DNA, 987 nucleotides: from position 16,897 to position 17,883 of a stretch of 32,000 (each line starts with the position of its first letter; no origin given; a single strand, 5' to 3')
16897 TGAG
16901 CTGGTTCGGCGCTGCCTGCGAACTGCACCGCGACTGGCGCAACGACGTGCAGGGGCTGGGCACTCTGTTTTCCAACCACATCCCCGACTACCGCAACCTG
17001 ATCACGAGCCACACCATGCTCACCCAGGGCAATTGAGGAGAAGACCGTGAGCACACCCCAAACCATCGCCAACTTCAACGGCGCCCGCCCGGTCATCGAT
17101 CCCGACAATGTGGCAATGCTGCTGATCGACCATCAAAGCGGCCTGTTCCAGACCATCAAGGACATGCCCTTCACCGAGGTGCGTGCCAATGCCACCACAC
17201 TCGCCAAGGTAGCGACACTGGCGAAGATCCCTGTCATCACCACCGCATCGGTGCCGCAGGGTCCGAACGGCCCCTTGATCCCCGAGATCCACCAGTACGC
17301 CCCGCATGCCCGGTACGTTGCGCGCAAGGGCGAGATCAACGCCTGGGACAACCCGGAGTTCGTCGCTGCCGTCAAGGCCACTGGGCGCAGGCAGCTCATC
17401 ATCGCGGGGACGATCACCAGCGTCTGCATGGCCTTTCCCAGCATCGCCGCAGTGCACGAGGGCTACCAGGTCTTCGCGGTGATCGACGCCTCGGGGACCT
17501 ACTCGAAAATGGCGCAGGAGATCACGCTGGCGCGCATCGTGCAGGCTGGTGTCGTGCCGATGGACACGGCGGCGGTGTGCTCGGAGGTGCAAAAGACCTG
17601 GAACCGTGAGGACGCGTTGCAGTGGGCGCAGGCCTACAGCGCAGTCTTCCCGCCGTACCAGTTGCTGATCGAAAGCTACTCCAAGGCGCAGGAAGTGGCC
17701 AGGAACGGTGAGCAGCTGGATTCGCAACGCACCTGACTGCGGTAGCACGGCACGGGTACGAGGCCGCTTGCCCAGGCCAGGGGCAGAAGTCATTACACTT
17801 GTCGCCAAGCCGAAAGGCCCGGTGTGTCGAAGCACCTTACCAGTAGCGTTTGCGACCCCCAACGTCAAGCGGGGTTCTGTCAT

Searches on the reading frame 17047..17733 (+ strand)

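Call 9: search_protein_families(library=pfam, proteins=[window:17047-17733:+], max_evalue=0.1)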
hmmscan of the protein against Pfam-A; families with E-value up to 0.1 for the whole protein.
window:17047-17733:+ (229 aa): 1 family
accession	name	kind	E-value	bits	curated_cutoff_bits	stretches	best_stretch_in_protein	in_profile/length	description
PF00857.26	Isochorismatase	-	1e-22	81.5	27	1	23-175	2-174/175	Isochorismatase domain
